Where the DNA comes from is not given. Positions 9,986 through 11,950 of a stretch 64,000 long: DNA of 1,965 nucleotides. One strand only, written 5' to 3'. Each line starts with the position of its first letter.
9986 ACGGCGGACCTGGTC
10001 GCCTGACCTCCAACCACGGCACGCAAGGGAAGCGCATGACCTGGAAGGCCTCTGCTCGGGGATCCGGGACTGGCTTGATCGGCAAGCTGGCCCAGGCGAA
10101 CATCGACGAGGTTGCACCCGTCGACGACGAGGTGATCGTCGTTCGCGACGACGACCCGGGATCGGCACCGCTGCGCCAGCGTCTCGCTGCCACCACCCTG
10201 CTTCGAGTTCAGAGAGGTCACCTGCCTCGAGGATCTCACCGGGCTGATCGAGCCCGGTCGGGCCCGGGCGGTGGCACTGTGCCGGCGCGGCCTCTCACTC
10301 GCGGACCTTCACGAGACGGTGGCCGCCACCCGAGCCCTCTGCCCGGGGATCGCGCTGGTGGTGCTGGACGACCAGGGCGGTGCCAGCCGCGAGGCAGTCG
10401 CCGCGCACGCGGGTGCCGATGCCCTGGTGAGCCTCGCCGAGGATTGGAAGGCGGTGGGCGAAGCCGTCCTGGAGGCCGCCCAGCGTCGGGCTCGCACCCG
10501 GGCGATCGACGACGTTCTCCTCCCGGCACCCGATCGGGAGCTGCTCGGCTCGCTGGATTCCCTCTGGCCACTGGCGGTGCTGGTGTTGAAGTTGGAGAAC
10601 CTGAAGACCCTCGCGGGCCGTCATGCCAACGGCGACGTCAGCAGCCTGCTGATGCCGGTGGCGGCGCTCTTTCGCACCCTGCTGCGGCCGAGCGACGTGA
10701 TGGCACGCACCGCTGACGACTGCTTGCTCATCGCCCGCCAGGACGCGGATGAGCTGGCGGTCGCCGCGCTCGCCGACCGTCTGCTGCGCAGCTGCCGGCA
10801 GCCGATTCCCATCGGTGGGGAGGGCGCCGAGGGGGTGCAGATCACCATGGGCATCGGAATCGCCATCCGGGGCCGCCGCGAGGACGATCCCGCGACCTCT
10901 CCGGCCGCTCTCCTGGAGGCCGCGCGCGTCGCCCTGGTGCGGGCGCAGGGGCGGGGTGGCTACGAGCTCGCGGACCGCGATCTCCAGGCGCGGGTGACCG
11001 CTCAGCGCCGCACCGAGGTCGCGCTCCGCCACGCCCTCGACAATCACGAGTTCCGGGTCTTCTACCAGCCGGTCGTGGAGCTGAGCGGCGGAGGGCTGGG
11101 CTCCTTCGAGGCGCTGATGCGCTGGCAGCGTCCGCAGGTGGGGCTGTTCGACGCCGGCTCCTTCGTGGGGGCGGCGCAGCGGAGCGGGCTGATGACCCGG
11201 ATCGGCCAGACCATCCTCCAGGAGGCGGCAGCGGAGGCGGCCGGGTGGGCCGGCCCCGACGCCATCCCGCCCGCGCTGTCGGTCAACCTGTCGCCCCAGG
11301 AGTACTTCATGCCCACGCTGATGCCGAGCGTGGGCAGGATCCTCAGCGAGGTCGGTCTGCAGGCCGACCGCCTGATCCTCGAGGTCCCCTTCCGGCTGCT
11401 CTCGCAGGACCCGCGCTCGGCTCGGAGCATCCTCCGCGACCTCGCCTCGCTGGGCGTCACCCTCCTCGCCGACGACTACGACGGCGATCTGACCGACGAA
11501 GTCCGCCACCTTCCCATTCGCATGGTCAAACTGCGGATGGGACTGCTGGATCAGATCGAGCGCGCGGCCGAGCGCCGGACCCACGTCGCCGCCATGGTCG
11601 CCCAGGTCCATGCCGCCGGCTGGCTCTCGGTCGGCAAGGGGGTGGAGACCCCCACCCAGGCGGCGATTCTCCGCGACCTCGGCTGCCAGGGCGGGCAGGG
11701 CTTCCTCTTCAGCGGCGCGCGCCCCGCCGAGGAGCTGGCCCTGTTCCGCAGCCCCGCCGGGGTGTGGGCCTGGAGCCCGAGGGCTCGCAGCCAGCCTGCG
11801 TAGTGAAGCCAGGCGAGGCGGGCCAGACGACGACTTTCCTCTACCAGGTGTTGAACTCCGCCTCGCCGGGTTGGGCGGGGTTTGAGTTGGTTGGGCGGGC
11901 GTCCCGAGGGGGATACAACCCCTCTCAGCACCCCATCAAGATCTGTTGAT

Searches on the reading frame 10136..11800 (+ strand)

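Call 25: search_protein_families(library=pfam, proteins=[window:10136-11800:+], max_evalue=0.001)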
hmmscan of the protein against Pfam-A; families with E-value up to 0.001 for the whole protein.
window:10136-11800:+ (555 aa): 2 families
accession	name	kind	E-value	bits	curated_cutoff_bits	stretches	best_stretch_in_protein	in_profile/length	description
PF00563.25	EAL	-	5.5e-45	154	31.3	1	296-526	3-234/236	EAL domain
PF00990.26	GGDEF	-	5.8e-07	29.9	23.8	1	145-273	32-157/161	Diguanylate cyclase, GGDEF domain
